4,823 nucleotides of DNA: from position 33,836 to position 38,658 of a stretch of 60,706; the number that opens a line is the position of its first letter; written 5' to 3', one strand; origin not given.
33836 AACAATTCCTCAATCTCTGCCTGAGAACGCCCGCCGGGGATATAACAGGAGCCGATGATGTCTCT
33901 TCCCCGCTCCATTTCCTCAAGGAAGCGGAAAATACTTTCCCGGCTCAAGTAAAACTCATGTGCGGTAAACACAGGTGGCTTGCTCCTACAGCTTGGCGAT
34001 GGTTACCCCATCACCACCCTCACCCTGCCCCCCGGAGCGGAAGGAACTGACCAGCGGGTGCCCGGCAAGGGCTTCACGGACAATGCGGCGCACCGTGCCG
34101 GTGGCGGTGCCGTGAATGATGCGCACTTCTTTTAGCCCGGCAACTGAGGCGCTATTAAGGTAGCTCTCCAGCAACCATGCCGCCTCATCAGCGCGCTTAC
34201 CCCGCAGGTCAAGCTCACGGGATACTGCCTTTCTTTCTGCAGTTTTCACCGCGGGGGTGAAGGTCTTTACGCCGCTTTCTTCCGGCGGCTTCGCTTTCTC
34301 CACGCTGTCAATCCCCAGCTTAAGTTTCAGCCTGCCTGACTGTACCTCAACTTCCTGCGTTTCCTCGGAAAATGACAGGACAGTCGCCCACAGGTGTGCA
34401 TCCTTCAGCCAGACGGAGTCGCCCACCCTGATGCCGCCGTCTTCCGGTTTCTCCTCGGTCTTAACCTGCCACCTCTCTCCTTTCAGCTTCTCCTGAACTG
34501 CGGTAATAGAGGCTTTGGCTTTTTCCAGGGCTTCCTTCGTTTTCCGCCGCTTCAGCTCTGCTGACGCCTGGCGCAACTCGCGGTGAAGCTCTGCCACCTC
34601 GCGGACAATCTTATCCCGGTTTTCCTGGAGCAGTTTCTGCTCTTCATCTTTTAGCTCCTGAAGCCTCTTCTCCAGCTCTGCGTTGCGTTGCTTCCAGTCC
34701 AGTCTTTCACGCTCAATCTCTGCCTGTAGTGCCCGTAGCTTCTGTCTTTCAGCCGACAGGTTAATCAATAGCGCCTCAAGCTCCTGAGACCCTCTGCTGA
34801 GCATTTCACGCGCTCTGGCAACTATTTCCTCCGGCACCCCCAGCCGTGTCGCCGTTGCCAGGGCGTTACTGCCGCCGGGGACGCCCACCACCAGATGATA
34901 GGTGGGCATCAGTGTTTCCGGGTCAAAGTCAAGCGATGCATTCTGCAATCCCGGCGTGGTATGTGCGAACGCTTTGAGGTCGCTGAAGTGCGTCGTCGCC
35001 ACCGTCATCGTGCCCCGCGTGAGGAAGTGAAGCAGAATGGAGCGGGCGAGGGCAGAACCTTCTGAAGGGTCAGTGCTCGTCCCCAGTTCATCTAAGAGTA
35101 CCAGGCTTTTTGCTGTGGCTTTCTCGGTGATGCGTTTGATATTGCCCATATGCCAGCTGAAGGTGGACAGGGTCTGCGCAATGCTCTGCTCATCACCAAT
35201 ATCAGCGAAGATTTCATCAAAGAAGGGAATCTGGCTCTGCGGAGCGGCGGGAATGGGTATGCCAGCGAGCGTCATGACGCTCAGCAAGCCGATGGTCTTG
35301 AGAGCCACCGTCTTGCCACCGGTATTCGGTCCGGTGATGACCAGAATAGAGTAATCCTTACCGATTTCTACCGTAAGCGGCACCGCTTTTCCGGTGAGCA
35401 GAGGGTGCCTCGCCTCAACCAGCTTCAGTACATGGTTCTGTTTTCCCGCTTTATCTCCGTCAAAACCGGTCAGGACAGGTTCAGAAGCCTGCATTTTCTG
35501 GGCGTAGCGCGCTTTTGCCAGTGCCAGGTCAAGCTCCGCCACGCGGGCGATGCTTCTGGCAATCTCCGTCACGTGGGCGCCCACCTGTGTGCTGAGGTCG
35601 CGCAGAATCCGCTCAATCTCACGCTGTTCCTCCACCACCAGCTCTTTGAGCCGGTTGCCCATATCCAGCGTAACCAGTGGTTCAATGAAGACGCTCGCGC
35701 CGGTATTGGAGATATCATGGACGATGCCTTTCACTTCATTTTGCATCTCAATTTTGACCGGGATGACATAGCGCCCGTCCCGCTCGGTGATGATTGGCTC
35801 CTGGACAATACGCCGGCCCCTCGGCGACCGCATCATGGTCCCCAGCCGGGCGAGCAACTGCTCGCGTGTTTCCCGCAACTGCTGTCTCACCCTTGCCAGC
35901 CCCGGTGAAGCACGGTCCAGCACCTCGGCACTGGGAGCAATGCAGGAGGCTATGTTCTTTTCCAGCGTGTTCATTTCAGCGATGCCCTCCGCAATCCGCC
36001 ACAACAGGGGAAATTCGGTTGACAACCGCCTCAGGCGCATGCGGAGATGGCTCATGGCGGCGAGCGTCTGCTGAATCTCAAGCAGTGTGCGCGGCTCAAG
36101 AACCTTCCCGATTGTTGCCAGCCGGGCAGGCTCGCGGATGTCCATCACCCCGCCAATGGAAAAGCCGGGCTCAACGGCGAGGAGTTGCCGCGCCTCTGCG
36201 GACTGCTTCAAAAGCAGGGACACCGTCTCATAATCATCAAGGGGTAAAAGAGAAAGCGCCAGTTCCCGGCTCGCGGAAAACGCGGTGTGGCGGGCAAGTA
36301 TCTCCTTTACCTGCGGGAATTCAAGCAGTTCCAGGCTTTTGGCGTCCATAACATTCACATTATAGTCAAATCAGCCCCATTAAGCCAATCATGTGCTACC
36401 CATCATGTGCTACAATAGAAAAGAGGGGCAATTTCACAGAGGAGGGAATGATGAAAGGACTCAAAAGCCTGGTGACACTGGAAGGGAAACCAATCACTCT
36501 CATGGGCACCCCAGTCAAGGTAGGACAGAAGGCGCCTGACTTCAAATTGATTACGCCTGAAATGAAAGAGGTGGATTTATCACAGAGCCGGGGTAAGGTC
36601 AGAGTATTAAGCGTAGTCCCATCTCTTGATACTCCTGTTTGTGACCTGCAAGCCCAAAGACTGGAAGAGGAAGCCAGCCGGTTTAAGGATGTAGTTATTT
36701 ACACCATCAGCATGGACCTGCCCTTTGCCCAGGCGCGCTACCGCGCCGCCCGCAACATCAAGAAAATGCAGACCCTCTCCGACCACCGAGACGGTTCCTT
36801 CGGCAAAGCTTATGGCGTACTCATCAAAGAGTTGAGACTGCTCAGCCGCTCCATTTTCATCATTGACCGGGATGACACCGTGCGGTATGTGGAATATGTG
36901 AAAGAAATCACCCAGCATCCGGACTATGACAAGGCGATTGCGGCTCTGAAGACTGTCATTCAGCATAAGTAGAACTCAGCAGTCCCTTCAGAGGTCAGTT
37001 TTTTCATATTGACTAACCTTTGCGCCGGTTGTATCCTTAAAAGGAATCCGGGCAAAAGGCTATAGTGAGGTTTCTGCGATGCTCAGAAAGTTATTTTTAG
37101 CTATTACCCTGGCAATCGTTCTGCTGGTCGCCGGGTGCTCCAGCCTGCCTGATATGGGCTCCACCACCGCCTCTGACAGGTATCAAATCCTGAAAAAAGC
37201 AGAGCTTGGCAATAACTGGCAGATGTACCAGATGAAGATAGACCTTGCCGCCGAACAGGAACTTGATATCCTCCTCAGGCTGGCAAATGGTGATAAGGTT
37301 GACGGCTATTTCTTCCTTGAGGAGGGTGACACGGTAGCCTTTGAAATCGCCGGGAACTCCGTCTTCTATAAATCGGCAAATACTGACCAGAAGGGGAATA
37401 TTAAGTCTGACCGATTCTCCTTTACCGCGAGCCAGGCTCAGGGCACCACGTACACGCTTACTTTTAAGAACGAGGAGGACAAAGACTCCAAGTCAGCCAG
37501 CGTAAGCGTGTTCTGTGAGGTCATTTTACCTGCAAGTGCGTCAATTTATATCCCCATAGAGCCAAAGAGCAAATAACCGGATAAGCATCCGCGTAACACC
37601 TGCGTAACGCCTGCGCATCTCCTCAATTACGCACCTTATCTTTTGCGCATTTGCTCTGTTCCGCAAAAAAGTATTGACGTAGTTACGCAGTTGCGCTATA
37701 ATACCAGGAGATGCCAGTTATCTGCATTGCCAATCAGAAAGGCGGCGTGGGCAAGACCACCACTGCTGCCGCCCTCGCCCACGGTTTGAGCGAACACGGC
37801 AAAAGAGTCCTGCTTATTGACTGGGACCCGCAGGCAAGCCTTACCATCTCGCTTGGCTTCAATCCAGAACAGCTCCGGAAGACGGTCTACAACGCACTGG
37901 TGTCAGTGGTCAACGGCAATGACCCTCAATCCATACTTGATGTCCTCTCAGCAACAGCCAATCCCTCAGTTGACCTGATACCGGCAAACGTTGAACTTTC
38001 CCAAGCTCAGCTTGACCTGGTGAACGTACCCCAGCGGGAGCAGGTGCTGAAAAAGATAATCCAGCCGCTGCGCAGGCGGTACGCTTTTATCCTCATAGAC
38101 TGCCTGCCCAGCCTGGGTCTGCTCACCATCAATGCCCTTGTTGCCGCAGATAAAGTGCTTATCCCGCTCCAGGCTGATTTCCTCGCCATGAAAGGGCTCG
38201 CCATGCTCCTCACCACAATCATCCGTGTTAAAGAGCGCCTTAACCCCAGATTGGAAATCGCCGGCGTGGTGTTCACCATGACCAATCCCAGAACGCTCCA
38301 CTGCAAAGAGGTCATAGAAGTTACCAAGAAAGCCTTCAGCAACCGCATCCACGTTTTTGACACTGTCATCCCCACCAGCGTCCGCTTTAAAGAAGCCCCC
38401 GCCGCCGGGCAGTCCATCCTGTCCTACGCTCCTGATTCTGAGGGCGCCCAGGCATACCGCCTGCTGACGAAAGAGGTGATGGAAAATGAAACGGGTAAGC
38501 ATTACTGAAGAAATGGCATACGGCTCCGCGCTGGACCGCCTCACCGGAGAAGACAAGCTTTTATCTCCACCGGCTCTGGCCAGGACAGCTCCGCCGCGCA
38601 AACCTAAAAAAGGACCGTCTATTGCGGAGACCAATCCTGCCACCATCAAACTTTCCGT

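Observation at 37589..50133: Candidate undescribed chromosomal partition system: ParA + RHH adaptor + dispersed 8-bp-register centromere-like arrays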

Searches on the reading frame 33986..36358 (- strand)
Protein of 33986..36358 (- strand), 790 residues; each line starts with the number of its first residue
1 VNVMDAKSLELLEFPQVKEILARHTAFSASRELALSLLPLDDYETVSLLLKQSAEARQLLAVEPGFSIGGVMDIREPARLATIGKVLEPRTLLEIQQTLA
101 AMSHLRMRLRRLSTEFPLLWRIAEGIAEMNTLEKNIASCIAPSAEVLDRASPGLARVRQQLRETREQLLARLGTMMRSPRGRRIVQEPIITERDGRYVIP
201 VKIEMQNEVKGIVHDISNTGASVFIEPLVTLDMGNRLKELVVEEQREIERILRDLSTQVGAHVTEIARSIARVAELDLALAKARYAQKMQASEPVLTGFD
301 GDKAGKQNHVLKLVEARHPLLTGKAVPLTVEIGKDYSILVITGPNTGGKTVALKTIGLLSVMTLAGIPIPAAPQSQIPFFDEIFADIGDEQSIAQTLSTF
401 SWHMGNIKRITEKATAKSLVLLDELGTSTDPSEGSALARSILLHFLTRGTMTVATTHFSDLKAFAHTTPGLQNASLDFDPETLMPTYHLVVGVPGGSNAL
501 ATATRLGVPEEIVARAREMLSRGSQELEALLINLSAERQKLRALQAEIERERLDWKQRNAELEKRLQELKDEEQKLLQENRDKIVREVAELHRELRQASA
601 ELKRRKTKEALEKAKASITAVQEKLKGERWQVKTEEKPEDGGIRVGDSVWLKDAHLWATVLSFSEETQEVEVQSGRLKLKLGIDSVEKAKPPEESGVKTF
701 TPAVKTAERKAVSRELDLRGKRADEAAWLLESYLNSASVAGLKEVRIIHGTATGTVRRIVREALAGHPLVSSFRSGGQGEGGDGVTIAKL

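Call 13: search_protein_families(library=pfam, proteins=[window:33986-36358:-], max_evalue=0.01)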
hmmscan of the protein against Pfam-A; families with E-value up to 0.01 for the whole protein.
window:33986-36358:- (790 aa): 4 families
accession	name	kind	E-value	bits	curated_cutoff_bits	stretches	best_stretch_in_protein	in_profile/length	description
PF00488.27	MutS_V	-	1.1e-34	120.5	30.2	1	339-521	1-185/188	MutS domain V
PF01713.27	Smr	-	2.4e-20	72.9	25.7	1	716-790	1-76/77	Smr domain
PF20297.4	MSSS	-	0.0007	19.7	26.8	1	645-684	1-40/42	MutS2 and Smr-associated SH3 domain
PF05192.23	MutS_III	-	0.0061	17.3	34.1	0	79-281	54-192/194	MutS domain III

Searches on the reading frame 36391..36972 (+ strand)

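Call 12: search_protein_families(library=pfam, proteins=[window:36391-36972:+], max_evalue=0.01)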
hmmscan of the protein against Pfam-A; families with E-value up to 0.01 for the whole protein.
window:36391-36972:+ (193 aa): 2 families
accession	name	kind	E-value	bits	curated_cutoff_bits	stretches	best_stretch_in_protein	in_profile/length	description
PF08534.16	Redoxin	-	4.4e-25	88.6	26.6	1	43-183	1-148/148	Redoxin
PF00578.27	AhpC-TSA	-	6.2e-23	81.5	26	1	44-167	1-124/124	AhpC/TSA family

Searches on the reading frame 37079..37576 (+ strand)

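Call 12: search_protein_families(library=pfam, proteins=[window:37079-37576:+], max_evalue=0.01)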
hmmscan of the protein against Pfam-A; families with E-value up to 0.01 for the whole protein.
window:37079-37576:+ (165 aa): 1 family
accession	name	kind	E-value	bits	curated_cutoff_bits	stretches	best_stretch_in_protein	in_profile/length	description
PF24381.1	DUF7537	-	0.0059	16.6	31.7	0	7-134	3-129/258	Family of unknown function (DUF7537)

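Call 36: search_protein_families(library=ncbifam, proteins=[window:37079-37576:+], max_evalue=1)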
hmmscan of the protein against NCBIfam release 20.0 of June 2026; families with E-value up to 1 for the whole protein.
window:37079-37576:+ (165 aa): 0 families

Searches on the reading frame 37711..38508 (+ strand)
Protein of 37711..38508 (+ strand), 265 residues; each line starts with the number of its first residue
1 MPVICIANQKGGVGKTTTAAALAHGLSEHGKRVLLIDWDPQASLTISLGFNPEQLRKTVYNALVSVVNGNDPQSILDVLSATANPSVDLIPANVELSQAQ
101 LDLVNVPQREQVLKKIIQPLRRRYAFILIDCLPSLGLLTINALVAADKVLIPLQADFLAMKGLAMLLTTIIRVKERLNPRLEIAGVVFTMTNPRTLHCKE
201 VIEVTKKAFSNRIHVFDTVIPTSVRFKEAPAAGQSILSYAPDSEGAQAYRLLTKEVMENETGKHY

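Call 12: search_protein_families(library=pfam, proteins=[window:37711-38508:+], max_evalue=0.01)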
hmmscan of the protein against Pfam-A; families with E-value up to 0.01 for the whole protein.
window:37711-38508:+ (265 aa): 11 families
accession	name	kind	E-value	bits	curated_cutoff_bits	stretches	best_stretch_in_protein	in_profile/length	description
PF13614.12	AAA_31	-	1.2e-58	198.4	27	1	2-183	2-177/177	AAA domain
PF01656.29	CbiA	-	1.6e-26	93.1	25.4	1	4-235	1-124/125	CobQ/CobB/MinD/ParA nucleotide binding domain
PF00142.24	Fer4_NifH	-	3.3e-13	50.2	25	2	9-45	7-43/271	4Fe-4S iron sulfur cluster binding proteins, NifH/frxC family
PF06564.18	CBP_BcsQ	-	3.3e-12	46.9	21.3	1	1-156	1-148/234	Cellulose biosynthesis protein BcsQ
PF09140.17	MipZ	-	5.4e-11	42.7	20.7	2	3-40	2-39/262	ATPase MipZ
PF10609.15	ParA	-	8.2e-10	39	27.1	1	3-256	5-245/246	NUBPL iron-transfer P-loop NTPase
PF02374.21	ArsA_ATPase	-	1.2e-09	38.3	24.3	1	9-58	8-57/305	Anion-transporting ATPase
PF07015.17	VirC1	-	0.00033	20.5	24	1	1-45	1-45/231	VirC1 protein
PF00448.28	SRP54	-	0.00087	19.4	22.7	1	12-39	11-38/196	SRP54-type protein, GTPase domain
PF02606.20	LpxK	-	0.0021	17.6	27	1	1-36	35-71/328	Tetraacyldisaccharide-1-P 4'-kinase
PF13401.12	AAA_22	-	0.01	16.6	27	0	12-130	15-91/130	AAA domain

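Call 29: search_solved_structures(query=window:37711-38505:+, max_evalue=1e-10)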
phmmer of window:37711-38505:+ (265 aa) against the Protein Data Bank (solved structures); distinct sequences matched with E-value up to 1e-10: 20.
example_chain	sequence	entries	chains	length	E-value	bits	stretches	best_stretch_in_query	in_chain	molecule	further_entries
8ray_B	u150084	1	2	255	1.1e-55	192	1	3-261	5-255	ParA family protein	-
4pfs_A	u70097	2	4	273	3.9e-48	167.2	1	3-254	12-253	Cobyrinic Acid a,c-diamide synthase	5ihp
5if9_A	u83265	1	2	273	4e-48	167.2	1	3-254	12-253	Cobyrinic Acid a,c-diamide synthase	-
1wcv_1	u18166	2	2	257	3e-46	161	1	4-264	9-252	SEGREGATION PROTEIN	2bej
2bek_A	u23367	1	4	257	4.1e-45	157.3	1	4-264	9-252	SEGREGATION PROTEIN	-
6iub_A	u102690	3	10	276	1.2e-44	155.8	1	3-258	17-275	SpoOJ regulator (Soj)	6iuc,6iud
8jmj_A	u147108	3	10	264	1.3e-43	152.4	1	3-258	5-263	SpoOJ regulator (Soj)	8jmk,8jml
2oze_A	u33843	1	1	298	1.4e-18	70.5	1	9-223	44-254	Orf delta'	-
6non_A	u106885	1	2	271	2.9e-17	66.2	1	2-179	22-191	Cobyrinic acid ac-diamide synthase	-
6noo_A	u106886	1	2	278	3.1e-17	66.1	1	2-179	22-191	Maintenance of carboxysome positioning A protein, MCDA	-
3ez9_A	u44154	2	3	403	4.3e-17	65.6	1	3-248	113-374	ParA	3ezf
3k9g_A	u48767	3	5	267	1.9e-16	63.5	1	3-184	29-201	PF-32 protein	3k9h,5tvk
6nop_B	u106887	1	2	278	4.1e-16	62.4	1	2-179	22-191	Cobyrinic acid ac-diamide synthase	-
7dut_A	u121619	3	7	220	3.9e-15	59.2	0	3-54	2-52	SOJ protein (Soj)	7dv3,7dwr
1ion_A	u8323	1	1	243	1.7e-13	53.8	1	3-256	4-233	PROBABLE CELL DIVISION INHIBITOR MIND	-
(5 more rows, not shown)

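Call 36: search_protein_families(library=ncbifam, proteins=[window:37711-38505:+], max_evalue=1)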
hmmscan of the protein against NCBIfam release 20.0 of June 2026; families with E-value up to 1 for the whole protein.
window:37711-38505:+ (265 aa): 44 families (the best 25 are shown)
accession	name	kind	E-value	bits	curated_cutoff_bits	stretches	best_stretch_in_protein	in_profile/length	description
NF041546.1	ParA_partition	equivalog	4.5e-33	114.5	180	2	3-54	1-52/203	ParA family partition ATPase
TIGR03453.1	partition_RepA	equivalog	3.3e-32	111.8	348.45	1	3-169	106-280/387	plasmid partitioning protein RepA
TIGR01969.1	minD_arch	subfamily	6.8e-23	81.1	201.75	1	3-260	2-234/251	cell division ATPase MinD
TIGR03371.1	cellulose_yhjQ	equivalog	2.3e-22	79.7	157.85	1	1-253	1-238/246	cellulose biosynthesis protein BcsQ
NF041283.1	PrgP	equivalog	3.6e-21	75.7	400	1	3-235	4-237/297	ParA superfamily DNA segregation protein PrgP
NF010443.0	PRK13869.1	subfamily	2e-20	73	446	1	3-167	123-295/405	plasmid-partitioning protein RepA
NF010259.0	PRK13705.1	equivalog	5.1e-16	58.6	725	1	2-159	107-270/388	plasmid-partitioning protein SopA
TIGR01968.1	minD_bact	equivalog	1.2e-15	57.6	212.9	1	3-257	3-237/261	septum site-determining protein MinD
NF009701.0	PRK13230.1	subfamily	1.1e-13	50.8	350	2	8-49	7-48/291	nitrogenase reductase-like protein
TIGR01287.1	nifH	equivalog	2e-12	47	394.35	2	9-50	7-48/275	nitrogenase iron protein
NF033200.1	F430_CfbC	exception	2.9e-12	46.5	402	2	9-48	7-46/260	Ni-sirohydrochlorin a,c-diamide reductive cyclase ATP-dependent reductase subunit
NF047398.1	AAA_KGGVGR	domain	7.4e-12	46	90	1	2-131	3-149/190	KGGVGR-motif variant AAA ATPase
NF041136.1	MrpORP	equivalog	1.1e-09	38.1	450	1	4-262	8-254/365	iron-sulfur cluster carrier protein MrpORP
TIGR00345.1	GET3_arsA_TRC40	subfamily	4.4e-09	36.3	135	1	10-49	5-44/299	TRC40/GET3/ArsA family transport-energizing ATPase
NF008079.0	PRK10818.1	equivalog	2e-08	33.9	508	1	3-160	4-150/270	septum site-determining protein MinD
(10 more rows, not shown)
